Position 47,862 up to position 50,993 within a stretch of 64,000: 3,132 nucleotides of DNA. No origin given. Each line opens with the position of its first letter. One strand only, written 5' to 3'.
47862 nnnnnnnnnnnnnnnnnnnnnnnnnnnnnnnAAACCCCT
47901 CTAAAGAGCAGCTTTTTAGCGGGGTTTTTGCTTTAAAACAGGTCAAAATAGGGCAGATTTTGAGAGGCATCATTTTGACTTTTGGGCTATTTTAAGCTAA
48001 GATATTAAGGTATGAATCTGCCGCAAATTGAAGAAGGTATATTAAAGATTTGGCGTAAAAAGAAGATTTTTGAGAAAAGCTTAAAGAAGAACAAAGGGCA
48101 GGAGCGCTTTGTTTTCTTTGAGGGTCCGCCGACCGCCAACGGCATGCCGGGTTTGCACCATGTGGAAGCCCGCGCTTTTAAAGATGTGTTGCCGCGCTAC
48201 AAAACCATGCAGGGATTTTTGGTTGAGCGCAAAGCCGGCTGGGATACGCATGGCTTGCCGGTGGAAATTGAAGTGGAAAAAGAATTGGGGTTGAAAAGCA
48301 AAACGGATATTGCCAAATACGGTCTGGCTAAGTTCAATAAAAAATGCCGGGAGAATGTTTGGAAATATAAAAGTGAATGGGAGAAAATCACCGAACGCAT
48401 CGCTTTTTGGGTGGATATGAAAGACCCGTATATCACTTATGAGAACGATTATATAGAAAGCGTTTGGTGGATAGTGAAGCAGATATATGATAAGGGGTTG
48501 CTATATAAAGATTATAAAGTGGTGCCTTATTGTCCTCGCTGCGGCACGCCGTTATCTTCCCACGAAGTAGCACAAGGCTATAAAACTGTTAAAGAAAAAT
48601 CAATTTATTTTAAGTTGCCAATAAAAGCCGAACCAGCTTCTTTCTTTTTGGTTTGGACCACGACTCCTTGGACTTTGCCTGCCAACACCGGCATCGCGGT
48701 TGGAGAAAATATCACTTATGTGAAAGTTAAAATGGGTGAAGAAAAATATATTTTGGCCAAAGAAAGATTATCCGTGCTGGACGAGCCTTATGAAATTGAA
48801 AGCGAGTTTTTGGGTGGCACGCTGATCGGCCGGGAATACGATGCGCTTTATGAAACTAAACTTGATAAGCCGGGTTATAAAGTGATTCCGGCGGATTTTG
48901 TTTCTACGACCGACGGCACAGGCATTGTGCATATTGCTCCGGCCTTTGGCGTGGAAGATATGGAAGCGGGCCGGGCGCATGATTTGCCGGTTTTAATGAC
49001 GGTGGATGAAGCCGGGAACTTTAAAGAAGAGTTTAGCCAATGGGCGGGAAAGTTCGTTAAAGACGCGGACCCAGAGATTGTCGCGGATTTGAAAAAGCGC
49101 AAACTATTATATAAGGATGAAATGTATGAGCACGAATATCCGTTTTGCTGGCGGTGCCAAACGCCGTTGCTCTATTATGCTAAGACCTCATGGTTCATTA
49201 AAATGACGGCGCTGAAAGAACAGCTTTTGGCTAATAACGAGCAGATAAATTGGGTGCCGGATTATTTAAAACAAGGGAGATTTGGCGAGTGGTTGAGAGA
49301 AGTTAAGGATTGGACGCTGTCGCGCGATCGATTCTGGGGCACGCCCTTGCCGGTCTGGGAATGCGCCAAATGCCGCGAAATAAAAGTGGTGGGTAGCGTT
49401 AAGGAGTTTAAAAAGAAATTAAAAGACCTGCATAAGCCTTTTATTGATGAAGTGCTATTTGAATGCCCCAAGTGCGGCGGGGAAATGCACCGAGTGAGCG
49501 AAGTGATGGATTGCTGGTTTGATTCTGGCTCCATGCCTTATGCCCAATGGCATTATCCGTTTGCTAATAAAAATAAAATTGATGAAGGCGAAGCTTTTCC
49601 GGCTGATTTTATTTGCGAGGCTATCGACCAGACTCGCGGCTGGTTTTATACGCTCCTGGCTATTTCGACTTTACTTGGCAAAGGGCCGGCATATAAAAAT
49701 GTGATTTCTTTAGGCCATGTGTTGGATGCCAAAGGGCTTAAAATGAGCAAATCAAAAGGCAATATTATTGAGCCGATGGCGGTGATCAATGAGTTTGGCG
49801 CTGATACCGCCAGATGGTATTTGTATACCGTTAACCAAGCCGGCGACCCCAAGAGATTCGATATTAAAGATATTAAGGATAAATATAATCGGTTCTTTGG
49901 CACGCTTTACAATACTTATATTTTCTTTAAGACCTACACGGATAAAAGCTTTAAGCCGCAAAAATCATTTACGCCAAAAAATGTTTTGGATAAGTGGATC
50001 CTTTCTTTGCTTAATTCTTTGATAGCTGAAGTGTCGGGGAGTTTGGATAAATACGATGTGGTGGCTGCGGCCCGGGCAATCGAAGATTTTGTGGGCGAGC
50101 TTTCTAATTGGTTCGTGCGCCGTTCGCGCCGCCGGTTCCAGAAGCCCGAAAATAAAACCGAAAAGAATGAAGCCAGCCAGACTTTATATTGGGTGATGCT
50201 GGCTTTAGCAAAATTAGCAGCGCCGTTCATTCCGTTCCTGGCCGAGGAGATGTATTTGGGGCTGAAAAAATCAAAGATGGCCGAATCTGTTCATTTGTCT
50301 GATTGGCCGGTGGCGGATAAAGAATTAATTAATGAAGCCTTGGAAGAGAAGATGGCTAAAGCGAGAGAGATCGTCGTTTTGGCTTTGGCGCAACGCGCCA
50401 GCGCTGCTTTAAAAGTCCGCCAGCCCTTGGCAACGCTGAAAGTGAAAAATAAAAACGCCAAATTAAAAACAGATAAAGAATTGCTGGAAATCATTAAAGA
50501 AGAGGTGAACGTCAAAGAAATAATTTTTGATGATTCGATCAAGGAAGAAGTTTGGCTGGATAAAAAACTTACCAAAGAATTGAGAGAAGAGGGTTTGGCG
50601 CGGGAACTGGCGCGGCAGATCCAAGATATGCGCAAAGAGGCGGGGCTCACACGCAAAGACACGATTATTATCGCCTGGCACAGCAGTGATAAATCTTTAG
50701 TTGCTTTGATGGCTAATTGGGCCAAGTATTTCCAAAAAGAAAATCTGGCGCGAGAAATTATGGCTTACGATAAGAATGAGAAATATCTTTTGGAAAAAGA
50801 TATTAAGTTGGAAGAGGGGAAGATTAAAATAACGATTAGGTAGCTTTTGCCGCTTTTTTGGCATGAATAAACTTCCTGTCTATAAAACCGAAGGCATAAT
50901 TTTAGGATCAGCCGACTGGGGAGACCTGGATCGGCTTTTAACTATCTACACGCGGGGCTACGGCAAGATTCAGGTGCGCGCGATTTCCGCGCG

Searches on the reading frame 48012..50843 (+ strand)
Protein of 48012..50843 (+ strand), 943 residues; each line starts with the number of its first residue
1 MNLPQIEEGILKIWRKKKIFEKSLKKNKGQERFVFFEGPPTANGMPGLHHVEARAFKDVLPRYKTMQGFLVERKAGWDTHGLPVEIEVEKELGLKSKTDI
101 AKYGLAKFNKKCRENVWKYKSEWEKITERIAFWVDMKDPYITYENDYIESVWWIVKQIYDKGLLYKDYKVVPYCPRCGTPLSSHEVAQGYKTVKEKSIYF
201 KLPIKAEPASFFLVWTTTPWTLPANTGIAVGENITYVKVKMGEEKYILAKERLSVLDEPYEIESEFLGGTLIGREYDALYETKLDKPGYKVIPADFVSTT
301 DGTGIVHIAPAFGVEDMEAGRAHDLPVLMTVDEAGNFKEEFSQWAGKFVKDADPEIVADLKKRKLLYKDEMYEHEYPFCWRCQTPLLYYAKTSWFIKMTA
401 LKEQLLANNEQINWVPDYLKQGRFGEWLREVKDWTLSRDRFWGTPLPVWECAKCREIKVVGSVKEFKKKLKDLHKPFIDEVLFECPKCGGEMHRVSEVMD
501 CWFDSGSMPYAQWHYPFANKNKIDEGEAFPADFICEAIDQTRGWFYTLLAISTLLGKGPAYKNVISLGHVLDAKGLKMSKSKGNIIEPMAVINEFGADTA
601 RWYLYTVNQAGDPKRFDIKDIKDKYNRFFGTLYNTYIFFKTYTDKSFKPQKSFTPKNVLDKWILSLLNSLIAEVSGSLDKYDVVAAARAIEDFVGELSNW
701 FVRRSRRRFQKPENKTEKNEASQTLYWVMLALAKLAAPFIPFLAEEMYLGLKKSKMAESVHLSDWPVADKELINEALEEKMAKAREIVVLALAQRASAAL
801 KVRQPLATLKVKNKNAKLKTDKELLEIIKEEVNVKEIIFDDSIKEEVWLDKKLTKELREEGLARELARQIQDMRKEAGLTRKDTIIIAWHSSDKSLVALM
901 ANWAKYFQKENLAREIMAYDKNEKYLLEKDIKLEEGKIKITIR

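Call 101: search_solved_structures(query=window:48012-50843:+, max_evalue=1e-30)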
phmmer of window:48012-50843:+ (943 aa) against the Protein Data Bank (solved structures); distinct sequences matched with E-value up to 1e-30: 20.
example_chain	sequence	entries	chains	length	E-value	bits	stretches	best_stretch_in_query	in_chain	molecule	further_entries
8c8w_A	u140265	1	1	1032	1.6e-265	886.7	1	7-840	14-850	Isoleucine--tRNA ligase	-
1ile_A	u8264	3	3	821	4.9e-265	885.1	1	2-798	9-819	ISOLEUCYL-TRNA SYNTHETASE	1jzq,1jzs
8c8u_A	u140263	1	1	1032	9.1e-264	880.9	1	7-840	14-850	Isoleucine--tRNA ligase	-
8c8v_A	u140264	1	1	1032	9.7e-264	880.8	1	7-840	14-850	Isoleucine--tRNA ligase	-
8c9d_A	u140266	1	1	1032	3.5e-262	875.6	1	7-840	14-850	Isoleucine--tRNA ligase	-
9w01_B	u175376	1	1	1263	3.6e-205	686.9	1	2-840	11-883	Isoleucine--tRNA ligase, cytoplasmic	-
8wnd_A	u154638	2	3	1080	1.8e-189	635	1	3-840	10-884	isoleucine--tRNA ligase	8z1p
9wqs_A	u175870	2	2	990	2.4e-185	621.3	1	3-840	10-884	Isoleucine--tRNA ligase, cytoplasmic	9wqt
7d5c_A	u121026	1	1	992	2.4e-185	621.3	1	3-840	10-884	Isoleucine--tRNA ligase, cytoplasmic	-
6ldk_A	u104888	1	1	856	2.3e-179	601.5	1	3-790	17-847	Isoleucine--tRNA ligase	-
8c9f_A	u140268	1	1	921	2.8e-105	356.4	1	2-840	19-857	Isoleucine--tRNA ligase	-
1ffy_A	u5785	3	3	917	3.7e-105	355.9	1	3-777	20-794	ISOLEUCYL-TRNA SYNTHETASE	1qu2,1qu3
8c9e_A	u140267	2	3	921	8.3e-103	348.2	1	2-840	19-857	Isoleucine--tRNA ligase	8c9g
8wnf_A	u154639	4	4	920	2.3e-77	264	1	12-769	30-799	Isoleucine--tRNA ligase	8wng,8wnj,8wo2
8wni_A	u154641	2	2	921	2.3e-77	264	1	12-769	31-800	Isoleucine--tRNA ligase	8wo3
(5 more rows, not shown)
